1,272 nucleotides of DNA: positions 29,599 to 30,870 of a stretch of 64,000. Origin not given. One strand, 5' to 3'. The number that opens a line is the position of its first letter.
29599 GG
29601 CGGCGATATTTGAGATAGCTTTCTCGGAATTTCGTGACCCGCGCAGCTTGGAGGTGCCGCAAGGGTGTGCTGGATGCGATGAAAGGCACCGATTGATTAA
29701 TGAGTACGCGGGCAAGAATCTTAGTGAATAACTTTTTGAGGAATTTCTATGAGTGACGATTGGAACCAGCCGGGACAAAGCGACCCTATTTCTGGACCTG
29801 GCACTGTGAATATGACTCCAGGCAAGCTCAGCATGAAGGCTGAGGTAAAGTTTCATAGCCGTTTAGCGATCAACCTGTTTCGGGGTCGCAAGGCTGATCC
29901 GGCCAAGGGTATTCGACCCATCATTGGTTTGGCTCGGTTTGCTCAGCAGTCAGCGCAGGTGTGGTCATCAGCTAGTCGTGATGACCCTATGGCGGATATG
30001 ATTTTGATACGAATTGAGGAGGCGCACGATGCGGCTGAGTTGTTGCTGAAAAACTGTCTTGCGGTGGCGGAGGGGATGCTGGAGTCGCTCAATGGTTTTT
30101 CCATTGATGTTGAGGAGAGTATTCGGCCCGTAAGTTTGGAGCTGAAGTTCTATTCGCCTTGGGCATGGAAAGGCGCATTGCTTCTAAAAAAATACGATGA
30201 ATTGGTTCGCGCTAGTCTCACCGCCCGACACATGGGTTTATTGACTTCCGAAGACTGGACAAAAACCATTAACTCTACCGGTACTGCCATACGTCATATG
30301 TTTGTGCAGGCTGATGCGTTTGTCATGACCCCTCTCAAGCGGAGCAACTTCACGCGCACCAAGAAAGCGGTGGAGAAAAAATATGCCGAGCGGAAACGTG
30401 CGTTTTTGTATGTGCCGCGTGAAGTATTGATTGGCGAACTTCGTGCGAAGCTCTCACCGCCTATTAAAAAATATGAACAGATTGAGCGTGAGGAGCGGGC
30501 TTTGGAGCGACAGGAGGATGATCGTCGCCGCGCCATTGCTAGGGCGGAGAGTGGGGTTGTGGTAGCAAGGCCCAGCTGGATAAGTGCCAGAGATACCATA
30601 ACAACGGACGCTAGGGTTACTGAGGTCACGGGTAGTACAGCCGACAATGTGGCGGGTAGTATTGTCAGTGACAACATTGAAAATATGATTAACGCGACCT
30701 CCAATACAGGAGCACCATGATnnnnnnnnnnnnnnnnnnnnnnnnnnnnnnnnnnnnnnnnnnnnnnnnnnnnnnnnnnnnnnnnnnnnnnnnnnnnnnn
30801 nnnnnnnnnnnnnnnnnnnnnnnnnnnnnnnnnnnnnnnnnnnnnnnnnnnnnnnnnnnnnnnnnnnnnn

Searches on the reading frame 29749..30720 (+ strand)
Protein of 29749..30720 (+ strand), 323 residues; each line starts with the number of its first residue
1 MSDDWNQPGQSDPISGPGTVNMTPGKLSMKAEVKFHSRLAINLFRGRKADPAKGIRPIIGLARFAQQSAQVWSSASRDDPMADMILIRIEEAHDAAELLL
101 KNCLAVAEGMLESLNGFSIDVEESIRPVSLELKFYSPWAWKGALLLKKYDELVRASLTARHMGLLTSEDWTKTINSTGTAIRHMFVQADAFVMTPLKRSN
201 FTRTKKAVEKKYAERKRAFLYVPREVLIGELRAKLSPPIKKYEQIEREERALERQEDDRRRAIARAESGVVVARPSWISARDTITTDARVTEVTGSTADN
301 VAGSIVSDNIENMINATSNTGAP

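Call 5: search_protein_families(library=ncbifam, proteins=[window:29749-30720:+], max_evalue=0.01)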
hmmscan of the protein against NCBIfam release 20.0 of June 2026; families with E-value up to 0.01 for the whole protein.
window:29749-30720:+ (323 aa): 1 family
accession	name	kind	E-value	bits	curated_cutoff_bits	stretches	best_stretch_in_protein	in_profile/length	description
TIGR03761.1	ICE_PFL4669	equivalog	4.4e-41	140.8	110.7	1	25-242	1-215/216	PFL_4669 family integrating conjugative element protein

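Call 6: search_protein_families(library=pfam, proteins=[window:29749-30720:+], max_evalue=0.01)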
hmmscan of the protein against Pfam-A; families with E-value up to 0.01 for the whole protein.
window:29749-30720:+ (323 aa): 1 family
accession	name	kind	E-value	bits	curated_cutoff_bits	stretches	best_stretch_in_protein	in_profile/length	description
PF08900.16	AcaB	-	3.3e-44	151.7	27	1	24-240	2-215/215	Transcriptional regulator AcaB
